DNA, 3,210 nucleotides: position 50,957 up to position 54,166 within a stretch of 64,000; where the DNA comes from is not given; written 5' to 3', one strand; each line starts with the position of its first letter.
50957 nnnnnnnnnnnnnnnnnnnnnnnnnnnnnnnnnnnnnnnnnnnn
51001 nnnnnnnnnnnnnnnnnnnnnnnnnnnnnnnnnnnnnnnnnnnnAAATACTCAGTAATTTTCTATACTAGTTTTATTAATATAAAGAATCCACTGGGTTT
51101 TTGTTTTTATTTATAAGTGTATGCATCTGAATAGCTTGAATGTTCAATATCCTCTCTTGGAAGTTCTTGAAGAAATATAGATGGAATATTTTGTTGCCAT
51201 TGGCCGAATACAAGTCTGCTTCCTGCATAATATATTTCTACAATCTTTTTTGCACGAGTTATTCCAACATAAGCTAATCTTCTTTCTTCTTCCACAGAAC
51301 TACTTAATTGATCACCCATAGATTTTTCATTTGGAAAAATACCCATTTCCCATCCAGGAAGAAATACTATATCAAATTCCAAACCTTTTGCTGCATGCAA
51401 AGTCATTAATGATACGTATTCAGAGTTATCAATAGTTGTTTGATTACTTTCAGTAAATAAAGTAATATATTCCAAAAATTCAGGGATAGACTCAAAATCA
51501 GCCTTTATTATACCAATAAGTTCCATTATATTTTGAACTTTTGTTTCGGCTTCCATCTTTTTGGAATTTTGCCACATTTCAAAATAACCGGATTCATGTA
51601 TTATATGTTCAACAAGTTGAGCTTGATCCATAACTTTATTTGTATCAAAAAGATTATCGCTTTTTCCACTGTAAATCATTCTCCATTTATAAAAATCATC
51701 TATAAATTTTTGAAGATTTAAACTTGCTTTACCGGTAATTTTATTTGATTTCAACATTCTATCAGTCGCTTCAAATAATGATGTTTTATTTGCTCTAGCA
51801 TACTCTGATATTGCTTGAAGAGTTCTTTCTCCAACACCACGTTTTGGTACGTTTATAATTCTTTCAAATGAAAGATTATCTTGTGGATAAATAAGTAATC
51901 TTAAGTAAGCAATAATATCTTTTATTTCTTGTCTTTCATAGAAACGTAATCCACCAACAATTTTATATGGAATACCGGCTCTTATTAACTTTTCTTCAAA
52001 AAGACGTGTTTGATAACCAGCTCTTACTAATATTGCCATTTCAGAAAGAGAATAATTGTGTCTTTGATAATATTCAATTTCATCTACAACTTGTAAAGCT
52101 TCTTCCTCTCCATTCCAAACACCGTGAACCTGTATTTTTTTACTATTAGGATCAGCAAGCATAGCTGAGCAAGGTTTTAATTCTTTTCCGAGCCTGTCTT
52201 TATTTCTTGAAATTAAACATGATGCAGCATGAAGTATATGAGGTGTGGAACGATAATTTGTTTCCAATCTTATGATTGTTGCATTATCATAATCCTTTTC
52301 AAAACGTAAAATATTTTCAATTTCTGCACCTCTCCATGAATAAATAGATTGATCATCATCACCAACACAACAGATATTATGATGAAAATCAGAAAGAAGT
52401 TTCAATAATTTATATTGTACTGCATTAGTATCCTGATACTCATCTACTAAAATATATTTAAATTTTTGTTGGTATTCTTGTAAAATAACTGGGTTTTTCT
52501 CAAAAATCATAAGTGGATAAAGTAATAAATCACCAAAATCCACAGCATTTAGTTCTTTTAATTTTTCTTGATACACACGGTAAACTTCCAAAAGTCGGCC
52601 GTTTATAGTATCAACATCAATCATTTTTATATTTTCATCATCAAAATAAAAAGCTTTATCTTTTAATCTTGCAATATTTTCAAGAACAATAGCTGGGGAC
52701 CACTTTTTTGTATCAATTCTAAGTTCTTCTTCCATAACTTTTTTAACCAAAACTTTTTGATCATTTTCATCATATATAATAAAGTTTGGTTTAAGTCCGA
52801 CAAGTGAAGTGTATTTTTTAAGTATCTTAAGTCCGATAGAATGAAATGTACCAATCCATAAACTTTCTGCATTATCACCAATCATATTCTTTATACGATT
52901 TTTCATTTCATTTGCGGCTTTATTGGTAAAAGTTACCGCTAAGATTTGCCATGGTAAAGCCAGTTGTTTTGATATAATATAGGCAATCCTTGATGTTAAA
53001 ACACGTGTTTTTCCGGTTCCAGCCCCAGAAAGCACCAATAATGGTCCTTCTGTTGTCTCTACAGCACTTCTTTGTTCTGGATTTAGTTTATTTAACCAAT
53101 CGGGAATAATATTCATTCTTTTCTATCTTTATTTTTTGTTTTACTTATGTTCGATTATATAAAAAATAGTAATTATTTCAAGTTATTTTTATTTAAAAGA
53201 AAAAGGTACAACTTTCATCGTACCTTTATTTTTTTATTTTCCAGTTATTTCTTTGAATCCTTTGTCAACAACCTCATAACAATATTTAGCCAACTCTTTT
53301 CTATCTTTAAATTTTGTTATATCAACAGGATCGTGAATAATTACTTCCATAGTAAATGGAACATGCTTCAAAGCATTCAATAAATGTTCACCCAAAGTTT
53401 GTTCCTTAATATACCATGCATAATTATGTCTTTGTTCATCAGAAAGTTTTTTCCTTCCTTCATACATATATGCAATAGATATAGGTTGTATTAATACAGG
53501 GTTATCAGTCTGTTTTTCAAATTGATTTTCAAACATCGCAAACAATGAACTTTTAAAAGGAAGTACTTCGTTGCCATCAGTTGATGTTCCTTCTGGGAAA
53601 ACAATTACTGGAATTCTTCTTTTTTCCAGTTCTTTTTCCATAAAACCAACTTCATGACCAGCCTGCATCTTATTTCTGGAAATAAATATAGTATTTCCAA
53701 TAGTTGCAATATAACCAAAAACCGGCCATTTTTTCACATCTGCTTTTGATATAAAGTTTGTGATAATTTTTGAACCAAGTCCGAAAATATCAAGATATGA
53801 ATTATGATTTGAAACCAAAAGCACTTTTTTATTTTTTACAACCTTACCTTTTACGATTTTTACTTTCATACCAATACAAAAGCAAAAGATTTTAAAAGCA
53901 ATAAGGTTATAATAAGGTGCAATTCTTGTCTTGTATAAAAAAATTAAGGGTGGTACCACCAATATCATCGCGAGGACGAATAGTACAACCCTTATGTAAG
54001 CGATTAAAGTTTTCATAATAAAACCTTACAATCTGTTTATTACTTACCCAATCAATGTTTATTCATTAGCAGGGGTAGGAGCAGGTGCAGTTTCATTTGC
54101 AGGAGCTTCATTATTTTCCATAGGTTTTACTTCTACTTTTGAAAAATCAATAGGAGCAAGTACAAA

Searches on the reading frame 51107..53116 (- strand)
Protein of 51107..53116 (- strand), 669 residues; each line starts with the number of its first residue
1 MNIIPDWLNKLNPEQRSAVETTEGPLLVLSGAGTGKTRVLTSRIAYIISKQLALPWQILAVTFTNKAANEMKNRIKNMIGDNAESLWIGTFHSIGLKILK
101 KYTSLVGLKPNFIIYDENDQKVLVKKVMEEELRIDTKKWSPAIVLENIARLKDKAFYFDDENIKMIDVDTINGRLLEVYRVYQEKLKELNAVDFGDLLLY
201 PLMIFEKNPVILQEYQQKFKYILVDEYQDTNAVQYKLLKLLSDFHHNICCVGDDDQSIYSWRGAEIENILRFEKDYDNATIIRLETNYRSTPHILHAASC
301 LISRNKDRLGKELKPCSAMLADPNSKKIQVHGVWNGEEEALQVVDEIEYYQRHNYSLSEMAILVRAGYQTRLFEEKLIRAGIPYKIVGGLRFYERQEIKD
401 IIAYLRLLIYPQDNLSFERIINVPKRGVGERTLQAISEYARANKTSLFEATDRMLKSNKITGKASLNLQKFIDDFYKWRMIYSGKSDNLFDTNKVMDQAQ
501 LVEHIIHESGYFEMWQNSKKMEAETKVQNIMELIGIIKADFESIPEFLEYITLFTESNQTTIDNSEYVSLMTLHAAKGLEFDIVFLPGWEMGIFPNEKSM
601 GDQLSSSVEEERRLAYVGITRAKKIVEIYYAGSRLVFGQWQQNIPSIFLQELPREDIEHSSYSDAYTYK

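Call 71: search_protein_families(library=pfam, proteins=[window:51107-53116:-], max_evalue=0.00001)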
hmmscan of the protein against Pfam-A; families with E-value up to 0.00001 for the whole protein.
window:51107-53116:- (669 aa): 5 families
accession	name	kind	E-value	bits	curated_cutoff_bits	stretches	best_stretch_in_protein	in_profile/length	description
PF00580.27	UvrD-helicase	-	1.7e-92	310.4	23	1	11-276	1-270/271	UvrD/REP helicase N-terminal domain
PF13361.12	UvrD_C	-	3.7e-68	230.9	25.6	1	282-630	1-347/350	UvrD-like helicase C-terminal domain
PF13245.12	AAA_19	-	8.7e-23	81.4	25.1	1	15-260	1-132/134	AAA domain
PF13604.12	AAA_30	-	2.7e-07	30.9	27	0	10-75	1-66/191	AAA domain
PF13538.12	UvrD_C_2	-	4e-07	30.2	27.4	0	568-586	2-20/52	UvrD-like helicase C-terminal domain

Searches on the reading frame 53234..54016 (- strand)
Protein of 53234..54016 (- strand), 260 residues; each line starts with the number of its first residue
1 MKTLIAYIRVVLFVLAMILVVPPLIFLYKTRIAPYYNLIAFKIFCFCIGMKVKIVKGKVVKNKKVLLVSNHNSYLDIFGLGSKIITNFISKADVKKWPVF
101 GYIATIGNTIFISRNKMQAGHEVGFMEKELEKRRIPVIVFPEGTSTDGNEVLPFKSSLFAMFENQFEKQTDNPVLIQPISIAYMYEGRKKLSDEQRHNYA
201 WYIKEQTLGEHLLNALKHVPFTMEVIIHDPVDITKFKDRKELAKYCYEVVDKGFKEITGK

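Call 71: search_protein_families(library=pfam, proteins=[window:53234-54016:-], max_evalue=0.00001)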
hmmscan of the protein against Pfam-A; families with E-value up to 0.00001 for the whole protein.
window:53234-54016:- (260 aa): 1 family
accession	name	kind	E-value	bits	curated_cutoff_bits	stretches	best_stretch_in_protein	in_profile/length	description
PF01553.26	Acyltransferase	-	3.4e-21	75.9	23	1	58-181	9-131/132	Acyltransferase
